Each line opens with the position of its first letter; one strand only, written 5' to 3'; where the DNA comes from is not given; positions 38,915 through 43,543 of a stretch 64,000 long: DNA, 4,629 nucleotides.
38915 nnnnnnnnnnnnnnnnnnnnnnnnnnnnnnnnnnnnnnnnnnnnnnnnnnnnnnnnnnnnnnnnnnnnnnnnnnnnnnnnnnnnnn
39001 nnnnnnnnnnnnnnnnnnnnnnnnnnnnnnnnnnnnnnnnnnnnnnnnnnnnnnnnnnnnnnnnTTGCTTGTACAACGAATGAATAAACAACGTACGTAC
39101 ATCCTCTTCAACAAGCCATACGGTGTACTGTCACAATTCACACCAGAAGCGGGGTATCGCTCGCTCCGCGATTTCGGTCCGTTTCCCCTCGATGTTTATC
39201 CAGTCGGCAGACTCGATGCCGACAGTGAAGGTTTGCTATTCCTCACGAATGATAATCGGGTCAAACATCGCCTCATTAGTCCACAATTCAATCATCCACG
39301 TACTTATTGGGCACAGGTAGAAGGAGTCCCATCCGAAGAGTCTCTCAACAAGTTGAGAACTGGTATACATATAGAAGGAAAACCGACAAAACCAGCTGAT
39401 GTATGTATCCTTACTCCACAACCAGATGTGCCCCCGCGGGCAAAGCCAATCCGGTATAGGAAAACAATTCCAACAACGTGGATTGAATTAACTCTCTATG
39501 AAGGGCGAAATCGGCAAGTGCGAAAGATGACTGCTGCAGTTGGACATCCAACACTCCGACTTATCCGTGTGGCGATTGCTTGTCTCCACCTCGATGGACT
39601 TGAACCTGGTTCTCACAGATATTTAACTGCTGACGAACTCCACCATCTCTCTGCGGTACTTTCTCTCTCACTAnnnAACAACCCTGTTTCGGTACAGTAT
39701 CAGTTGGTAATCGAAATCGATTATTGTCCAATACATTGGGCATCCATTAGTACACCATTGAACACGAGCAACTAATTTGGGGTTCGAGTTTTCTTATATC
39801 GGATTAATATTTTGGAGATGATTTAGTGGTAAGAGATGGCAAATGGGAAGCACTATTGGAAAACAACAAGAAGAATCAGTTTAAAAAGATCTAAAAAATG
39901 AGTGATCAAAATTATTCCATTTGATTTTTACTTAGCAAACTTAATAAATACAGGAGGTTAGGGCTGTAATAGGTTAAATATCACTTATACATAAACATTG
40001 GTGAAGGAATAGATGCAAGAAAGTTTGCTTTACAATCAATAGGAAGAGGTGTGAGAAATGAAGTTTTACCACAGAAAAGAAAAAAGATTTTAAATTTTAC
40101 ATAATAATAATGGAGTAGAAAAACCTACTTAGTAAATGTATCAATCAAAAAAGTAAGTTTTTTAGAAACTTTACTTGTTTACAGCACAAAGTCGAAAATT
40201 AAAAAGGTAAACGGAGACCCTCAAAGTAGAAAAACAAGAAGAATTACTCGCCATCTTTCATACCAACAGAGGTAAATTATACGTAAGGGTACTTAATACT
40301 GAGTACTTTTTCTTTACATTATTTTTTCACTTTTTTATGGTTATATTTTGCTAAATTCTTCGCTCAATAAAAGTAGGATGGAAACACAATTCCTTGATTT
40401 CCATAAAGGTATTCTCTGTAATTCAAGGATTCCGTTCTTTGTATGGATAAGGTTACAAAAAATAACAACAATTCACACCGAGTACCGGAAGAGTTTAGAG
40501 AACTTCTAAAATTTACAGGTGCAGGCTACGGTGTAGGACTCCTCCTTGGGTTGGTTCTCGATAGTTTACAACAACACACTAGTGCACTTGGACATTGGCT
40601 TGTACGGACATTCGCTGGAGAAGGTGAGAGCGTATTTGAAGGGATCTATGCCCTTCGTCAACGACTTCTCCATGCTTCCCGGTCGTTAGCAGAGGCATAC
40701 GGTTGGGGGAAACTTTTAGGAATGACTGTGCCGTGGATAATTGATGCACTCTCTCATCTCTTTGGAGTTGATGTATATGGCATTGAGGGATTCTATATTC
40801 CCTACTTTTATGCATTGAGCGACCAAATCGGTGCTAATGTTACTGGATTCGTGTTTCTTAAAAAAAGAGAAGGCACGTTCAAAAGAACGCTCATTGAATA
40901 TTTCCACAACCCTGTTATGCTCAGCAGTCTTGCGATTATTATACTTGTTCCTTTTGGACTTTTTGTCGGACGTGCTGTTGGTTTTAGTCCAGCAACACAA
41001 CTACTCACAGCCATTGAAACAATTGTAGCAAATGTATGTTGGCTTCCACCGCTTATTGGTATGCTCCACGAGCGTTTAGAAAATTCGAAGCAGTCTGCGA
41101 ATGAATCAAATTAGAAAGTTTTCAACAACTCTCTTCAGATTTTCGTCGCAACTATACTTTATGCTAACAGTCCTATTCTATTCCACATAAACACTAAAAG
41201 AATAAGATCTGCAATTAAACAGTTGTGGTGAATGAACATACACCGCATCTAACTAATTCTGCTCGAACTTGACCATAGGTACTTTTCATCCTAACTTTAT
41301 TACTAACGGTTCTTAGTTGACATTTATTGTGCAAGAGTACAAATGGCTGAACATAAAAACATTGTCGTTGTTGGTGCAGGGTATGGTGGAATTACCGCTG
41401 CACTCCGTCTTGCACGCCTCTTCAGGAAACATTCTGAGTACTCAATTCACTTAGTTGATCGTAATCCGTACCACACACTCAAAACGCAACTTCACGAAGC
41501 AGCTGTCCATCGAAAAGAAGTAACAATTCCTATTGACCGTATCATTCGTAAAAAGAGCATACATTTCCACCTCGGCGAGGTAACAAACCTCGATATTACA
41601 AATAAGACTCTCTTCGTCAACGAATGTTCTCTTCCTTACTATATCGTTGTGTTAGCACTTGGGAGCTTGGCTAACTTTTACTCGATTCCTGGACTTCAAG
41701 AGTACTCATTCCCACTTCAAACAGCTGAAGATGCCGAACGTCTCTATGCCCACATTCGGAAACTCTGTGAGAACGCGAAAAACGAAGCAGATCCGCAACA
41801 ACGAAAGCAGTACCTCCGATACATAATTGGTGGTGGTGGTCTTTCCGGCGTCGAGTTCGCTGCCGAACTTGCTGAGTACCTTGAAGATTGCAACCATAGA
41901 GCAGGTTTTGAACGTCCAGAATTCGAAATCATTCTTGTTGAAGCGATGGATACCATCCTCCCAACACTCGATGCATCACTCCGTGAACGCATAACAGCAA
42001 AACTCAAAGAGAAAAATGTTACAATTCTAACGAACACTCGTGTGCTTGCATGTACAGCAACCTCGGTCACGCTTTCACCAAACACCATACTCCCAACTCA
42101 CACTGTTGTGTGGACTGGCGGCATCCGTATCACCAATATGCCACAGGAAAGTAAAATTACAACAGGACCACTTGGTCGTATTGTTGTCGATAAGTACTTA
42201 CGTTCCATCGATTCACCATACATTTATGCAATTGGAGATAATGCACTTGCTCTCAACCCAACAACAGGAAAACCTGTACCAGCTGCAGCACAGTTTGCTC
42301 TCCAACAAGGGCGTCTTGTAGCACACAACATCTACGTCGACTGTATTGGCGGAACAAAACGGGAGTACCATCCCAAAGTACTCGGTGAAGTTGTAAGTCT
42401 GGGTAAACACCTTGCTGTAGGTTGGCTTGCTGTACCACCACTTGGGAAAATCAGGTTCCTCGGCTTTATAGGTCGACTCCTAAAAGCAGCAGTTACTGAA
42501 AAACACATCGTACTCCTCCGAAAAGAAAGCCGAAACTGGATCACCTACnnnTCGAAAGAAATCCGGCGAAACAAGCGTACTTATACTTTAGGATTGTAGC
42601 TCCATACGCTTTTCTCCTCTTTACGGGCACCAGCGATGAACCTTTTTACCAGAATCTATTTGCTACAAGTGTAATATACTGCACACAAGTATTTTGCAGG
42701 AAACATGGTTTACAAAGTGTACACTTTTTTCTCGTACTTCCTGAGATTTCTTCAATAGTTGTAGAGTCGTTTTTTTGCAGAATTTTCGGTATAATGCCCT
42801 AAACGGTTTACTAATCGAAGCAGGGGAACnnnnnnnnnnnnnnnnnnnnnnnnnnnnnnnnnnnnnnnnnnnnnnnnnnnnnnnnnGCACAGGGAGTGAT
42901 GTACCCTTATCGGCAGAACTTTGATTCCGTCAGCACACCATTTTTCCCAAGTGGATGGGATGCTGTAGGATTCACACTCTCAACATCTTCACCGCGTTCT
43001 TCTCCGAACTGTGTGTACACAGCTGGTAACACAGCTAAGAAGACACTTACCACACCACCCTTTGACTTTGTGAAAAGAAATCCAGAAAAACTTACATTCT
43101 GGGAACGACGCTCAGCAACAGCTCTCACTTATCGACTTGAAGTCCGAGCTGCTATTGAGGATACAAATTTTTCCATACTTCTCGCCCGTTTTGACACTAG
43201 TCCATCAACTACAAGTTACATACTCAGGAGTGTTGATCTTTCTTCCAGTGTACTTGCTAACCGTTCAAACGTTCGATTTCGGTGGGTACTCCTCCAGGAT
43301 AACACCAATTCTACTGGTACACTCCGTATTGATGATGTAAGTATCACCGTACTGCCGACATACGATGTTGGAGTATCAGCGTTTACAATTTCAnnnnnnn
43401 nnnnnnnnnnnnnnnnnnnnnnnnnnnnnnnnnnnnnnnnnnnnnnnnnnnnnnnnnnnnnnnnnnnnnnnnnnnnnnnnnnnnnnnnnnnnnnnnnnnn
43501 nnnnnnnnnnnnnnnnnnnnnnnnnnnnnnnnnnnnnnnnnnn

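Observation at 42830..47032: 1400-aa T9SS type-B cargo built from four CARDB + Lamin-tail-domain modules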

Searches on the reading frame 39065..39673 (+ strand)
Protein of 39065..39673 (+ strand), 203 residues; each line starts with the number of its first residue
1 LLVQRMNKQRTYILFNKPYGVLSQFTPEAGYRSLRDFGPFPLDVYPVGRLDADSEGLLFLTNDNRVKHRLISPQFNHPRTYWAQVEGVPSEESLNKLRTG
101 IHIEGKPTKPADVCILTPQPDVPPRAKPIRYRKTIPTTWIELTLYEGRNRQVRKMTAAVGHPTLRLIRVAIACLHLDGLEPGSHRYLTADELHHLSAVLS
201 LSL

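Call 8: search_protein_families(library=pfam, proteins=[window:39065-39673:+], max_evalue=0.001)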
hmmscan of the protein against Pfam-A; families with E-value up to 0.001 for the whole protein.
window:39065-39673:+ (203 aa): 1 family
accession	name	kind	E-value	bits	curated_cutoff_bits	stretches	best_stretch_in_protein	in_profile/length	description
PF00849.27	PseudoU_synth_2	-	4e-20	73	26.8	1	12-158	2-152/152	RNA pseudouridylate synthase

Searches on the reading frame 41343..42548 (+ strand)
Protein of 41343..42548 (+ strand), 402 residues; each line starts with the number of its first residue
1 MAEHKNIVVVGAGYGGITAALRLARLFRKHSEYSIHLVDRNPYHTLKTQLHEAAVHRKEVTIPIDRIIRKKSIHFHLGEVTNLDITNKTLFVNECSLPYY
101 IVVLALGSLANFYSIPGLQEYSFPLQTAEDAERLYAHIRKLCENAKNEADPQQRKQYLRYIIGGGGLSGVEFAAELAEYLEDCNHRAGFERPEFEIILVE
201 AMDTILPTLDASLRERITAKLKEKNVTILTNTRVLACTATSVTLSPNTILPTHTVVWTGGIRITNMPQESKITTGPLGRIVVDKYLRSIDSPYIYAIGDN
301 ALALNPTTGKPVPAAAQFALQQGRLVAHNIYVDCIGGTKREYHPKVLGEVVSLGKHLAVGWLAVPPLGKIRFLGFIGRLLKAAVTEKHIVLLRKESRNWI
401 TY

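Call 8: search_protein_families(library=pfam, proteins=[window:41343-42548:+], max_evalue=0.001)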
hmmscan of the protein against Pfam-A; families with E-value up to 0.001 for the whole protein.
window:41343-42548:+ (402 aa): 5 families
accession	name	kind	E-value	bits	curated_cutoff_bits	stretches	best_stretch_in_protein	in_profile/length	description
PF07992.20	Pyr_redox_2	-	2e-41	142.8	26.1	1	6-323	2-291/291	Pyridine nucleotide-disulphide oxidoreductase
PF00070.33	Pyr_redox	-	7.2e-11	42.9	22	1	161-241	3-70/82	Pyridine nucleotide-disulphide oxidoreductase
PF13454.12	NAD_binding_9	-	1.9e-06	28.4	21.8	0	8-43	1-35/155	FAD-NAD(P)-binding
PF13450.12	NAD_binding_8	-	2.3e-05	25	21.9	0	9-42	1-29/68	NAD(P)-binding Rossmann-like domain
PF01266.30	DAO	-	0.00028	20.9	27.9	0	7-41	2-31/353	FAD dependent oxidoreductase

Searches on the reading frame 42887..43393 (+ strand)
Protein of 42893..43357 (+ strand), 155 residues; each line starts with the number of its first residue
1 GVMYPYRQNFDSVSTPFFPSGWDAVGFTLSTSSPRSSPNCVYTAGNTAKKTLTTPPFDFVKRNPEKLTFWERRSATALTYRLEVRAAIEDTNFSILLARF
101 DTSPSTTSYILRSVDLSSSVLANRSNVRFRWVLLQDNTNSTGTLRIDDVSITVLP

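Call 13: search_protein_families(library=pfam, proteins=[window:42893-43357:+], max_evalue=10)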
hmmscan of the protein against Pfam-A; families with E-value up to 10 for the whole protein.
seq(155 aa): 1 family
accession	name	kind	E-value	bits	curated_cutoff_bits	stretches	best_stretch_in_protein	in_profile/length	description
PF21471.3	Reelin_subrepeat-B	-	0.16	12.1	27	1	114-151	91-126/127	Reelin subrepeat B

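Call 38: search_solved_structures(query=A3, max_evalue=10, show_alignments=1)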
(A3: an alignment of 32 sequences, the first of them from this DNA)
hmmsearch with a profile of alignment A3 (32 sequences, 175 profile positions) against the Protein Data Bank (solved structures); distinct sequences matched with E-value up to 10: 3.
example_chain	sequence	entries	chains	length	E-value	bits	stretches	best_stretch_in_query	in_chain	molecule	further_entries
6umv_A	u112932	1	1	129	0.64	13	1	71-144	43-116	Programmed cell death protein 1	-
3rrq_A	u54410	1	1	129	0.82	12.6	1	73-144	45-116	Programmed cell death protein 1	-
6umu_A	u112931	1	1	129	1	12.3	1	72-144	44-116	Programmed cell death protein 1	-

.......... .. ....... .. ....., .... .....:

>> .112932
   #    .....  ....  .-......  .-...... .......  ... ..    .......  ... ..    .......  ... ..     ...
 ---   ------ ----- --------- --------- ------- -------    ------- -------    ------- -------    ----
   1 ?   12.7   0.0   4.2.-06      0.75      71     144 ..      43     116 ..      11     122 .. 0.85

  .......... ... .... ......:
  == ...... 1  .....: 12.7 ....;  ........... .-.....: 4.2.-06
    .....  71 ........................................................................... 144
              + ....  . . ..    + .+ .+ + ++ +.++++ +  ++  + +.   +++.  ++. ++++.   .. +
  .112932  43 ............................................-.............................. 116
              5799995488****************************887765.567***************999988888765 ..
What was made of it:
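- Tried and rejected: A PDB sequence search with the head profile found nothing meaningful (PD-1, E 0.6; call 38).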

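Call 39: search_protein_families(library=pfam, alignment_id=A3, max_evalue=1)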
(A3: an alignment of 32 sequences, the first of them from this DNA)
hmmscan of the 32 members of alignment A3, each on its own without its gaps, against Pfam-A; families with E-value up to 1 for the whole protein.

A. member 1, seq(169 aa): 1 family
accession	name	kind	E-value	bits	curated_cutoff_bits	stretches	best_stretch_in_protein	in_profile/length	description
PF21471.3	Reelin_subrepeat-B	-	0.2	11.9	27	1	116-153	91-126/127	Reelin subrepeat B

B. families by the number of members that match (of 32 scanned): 14 families
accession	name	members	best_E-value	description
PF21471.3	Reelin_subrepeat-B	12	8.8e-07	Reelin subrepeat B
PF07675.18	Cleaved_Adhesin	2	0.014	Cleaved Adhesin Domain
PF16309.10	DUF4951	1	0.009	Domain of unknown function (DUF4951)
PF20115.4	DUF6505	1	0.036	Family of unknown function (DUF6505)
PF17048.11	Ceramidse_alk_C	1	0.071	Neutral/alkaline non-lysosomal ceramidase, C-terminal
PF05399.16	EVI2A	1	0.097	Ectropic viral integration site 2A protein (EVI2A)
PF22819.2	TcaA_5th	1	0.11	TcaA protein NTF2-like domain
PF20625.3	WW_USP8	1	0.11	USP8 WW domain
PF09658.15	Cas_Csx9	1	0.12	CRISPR-associated protein (Cas_Csx9)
PF20956.2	DUF4931_C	1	0.13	Domain of unknown function (DUF4931) C-terminal domain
PF03406.18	Phage_fiber_2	1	0.13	Phage tail fibre repeat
PF15967.10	Nucleoporin_FG2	1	0.18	Nucleoporin FG repeated region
PF07209.17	DUF1415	1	0.25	Protein of unknown function (DUF1415)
PF11179.13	DUF2967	1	0.29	Protein of unknown function (DUF2967)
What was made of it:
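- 42890..43363 (+): N-terminal head domain (aa 21-178): beta-jelly-roll of the cleaved-adhesin / MAM / reelin subrepeat-B class. Pfam Reelin_subrepeat-B matches 12 of 32 family heads (best E 8.8e-7) and Cleaved_Adhesin 2 of 32; the query itself scores only 12 bits (calls 13, 39).
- On Cleaved_Adhesin / MAM / Reelin subrepeat-B jelly-roll (head domain): The query scores 12 bits on Reelin_subrepeat-B against a cut-off of 27 (calls 13, 39).
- Closest known: Porphyromonas gingivalis gingipain/HagA adhesin modules. Different: The query head does not reach any Pfam cut-off (calls 13, 39).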

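Call 41: predict_structure(alignment_id=A3)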
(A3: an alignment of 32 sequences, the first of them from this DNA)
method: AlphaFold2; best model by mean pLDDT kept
length: 169 residues; sequences in the alignment: 32
mean_pLDDT: 88.5   pTM: 0.83
mean pLDDT of the five models: 88.5, 86.9, 86.9, 84.9, 82.8
residues with pLDDT >= 90: 111; 70-90: 43; 50-70: 13; < 50: 2
segments of 3 or more residues with pLDDT < 50: none
pLDDT, mean of each block of 10 residues (from residue 1): 70 87 95 87 94 95 92 94 96 92 88 93 91 92 93 83 60
secondary structure, 60 per line:
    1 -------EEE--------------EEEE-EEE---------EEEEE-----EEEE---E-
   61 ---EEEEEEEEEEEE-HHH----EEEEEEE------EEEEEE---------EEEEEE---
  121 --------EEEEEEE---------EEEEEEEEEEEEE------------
elements in order: E8-10 E25-28 E30-32 E42-46 E52-55 E64-75 E84-90 E97-102 E112-117 E129-135 E145-157
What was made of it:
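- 42890..43363 (+): AF2 model with pLDDT 88.5 and pTM 0.83 (call 41).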

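Call 86: search_protein_representatives(alignment_id=A3)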
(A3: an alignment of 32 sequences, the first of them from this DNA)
Query: 32 sequences, 175 profile positions. Proteins with E-value up to 0.001 (for the whole library): 2777; up to 1e-10: 644; up to 1e-30: 119. The best 150 are listed.
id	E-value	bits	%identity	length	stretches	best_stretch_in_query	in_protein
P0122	1.5e-81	288.6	-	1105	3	3-172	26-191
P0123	3.0e-66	238.8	-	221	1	1-174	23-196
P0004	6.9e-66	237.6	-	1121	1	1-174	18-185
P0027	3.7e-65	235.2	-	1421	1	1-174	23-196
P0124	3.0e-63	229.0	-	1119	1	2-174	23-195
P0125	3.3e-63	228.9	-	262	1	1-173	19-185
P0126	1.6e-62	226.6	-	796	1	1-175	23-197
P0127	4.4e-62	225.2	-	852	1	1-174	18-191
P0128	5.7e-62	224.8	-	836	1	2-175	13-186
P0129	1.8e-60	220.0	-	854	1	2-173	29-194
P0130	2.4e-60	219.5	-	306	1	1-174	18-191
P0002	2.9e-60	219.3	-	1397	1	1-173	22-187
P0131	1.8e-59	216.7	-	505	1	2-174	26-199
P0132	2.0e-59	216.6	-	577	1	1-174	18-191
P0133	2.1e-59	216.5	-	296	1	1-174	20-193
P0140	8.5e-58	211.2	-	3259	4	17-160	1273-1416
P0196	1.5e-41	158.3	-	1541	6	3-126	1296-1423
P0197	1.6e-41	158.3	-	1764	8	5-107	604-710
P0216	4.7e-36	140.4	-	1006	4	7-121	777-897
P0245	1.7e-29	119.1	-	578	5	5-68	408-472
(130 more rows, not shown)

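Call 87: search_protein_families(library=pfam, proteins=[P0140, P0197, P0216, P0196, P0245], max_evalue=0.0001)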
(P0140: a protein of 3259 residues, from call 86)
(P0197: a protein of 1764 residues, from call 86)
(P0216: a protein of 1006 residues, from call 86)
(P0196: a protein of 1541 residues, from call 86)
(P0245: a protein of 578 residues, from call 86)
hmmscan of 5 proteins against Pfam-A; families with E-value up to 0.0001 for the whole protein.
P0140 (3259 aa): 1 family
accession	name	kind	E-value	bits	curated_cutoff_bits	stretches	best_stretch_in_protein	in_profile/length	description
PF02494.22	HYR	-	3e-16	60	21.7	1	2266-2344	6-81/81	HYR domain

P0197 (1764 aa): 4 families
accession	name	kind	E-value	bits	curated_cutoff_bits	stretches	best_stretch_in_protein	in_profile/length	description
PF21471.3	Reelin_subrepeat-B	-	1.4e-24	86.8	27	1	967-1072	47-126/127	Reelin subrepeat B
PF20773.4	InhA-like_MAM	-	4.4e-12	46.3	26.9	0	363-490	43-162/191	Immune inhibitor A-like, MAM domain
PF18962.6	Por_Secre_tail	-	1e-11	45.4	27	1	1689-1761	1-74/75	Secretion system C-terminal sorting domain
PF07705.17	CARDB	-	5.4e-11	43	22.7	0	796-867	10-79/101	CARDB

P0216 (1006 aa): 4 families
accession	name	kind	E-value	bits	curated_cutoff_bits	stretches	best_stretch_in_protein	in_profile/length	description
PF00041.27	fn3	-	5.4e-23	81.4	25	3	180-263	2-82/84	Fibronectin type III domain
PF16656.11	Pur_ac_phosph_N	-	4.1e-15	56.5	30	1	194-266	15-93/93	Purple acid Phosphatase, N-terminal domain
PF25788.1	Ig_Rha78A_N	-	3.5e-09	37.3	27.4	0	453-520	32-103/105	Rha78A-like, N-terminal immunoglobulin domain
PF07675.18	Cleaved_Adhesin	-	2.5e-08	34.5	21.4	1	23-135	5-123/174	Cleaved Adhesin Domain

P0196 (1541 aa): 7 families
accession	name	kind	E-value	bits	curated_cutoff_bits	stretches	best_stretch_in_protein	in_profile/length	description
PF00041.27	fn3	-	7.4e-32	109.9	25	2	947-1031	2-83/84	Fibronectin type III domain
PF07675.18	Cleaved_Adhesin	-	5e-19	69.3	21.4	1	290-430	11-174/174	Cleaved Adhesin Domain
PF18962.6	Por_Secre_tail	-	2e-14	54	27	1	1471-1540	1-75/75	Secretion system C-terminal sorting domain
PF16656.11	Pur_ac_phosph_N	-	1.6e-12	48.3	30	0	949-1033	4-93/93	Purple acid Phosphatase, N-terminal domain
PF24489.1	Ig_J_second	-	2.2e-07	31.3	27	0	747-770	62-85/105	Tip attachment protein J second Ig-like domain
PF25059.1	FN3_DSCAM-DSCAML_C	-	1.1e-06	29.3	39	0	993-1033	42-79/89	DSCAM/DSCAML C-terminal Fn3-like domain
PF25788.1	Ig_Rha78A_N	-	2.5e-06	28.1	27.4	0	970-1033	34-101/105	Rha78A-like, N-terminal immunoglobulin domain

P0245 (578 aa): 2 families
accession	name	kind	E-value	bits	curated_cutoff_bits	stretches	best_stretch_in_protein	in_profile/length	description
PF20773.4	InhA-like_MAM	-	2.6e-08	34.1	26.9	0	342-414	104-176/191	Immune inhibitor A-like, MAM domain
PF21471.3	Reelin_subrepeat-B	-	1.3e-05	25.4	27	0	361-401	86-126/127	Reelin subrepeat B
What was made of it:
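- Related head domains occur in other T9SS cargos alongside Cleaved_Adhesin, InhA-MAM, fn3 and type-A CTDs (calls 86, 87).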
